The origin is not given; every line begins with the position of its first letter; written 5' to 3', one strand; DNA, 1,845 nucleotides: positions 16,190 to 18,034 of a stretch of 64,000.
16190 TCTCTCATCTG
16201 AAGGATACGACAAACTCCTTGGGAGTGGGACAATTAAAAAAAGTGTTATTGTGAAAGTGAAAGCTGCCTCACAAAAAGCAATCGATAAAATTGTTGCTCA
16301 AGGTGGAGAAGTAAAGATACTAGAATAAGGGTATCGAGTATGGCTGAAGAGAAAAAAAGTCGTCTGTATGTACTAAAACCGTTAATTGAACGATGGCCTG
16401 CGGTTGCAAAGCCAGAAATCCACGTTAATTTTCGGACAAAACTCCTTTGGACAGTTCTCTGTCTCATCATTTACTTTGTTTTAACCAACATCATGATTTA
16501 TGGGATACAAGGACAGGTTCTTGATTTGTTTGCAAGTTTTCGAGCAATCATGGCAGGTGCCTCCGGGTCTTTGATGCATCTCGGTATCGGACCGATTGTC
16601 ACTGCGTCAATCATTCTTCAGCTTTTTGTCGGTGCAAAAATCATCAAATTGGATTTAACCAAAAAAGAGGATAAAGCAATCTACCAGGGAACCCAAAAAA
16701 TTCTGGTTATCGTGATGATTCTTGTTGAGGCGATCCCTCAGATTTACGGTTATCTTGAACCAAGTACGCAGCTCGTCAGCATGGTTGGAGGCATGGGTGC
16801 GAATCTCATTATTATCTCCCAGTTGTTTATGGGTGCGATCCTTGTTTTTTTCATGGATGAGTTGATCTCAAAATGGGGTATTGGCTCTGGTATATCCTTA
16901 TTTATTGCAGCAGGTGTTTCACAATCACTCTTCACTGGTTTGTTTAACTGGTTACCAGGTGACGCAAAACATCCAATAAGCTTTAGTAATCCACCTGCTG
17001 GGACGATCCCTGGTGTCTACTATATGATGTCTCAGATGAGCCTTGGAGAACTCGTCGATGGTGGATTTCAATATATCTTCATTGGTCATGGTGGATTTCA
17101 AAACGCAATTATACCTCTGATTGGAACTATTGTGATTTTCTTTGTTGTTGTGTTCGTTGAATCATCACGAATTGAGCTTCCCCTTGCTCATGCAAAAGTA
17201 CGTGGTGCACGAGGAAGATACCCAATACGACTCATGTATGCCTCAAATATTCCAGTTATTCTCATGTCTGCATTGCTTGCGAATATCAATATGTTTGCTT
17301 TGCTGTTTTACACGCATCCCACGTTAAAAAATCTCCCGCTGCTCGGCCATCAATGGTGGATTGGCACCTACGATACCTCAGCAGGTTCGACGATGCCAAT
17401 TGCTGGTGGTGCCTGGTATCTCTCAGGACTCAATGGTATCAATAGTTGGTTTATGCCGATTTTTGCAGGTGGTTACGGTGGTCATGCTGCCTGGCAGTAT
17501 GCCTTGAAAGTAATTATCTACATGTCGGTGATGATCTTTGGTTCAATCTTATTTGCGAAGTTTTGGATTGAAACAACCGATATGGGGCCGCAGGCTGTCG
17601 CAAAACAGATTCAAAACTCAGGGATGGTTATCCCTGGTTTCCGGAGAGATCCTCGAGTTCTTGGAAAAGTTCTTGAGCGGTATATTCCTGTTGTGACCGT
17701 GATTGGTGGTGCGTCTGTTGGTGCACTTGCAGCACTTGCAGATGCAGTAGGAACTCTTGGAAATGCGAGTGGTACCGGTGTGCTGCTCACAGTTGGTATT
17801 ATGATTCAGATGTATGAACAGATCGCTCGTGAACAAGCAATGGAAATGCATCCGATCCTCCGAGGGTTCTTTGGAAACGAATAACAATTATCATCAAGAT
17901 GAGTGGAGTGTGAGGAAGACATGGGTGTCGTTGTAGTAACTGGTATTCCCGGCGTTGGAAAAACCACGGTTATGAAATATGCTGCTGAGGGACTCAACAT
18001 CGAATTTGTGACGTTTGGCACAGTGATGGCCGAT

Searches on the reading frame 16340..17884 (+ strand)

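Call 8: search_protein_families(library=ncbifam, proteins=[window:16340-17884:+], max_evalue=0.00001)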
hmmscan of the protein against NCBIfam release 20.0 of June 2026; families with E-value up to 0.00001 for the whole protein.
window:16340-17884:+ (514 aa): 3 families
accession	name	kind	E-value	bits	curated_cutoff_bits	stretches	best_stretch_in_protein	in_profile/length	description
NF006341.0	PRK08568.1-5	equivalog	1.5e-102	344.2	300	1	11-512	6-463/464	preprotein translocase subunit SecY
TIGR00967.1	3a0501s007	equivalog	1.1e-87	294.6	253.6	1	32-500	1-410/414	preprotein translocase subunit SecY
NF009082.0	PRK12417.1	equivalog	6.8e-07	28.3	353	1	33-191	14-170/406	accessory Sec system protein translocase subunit SecY2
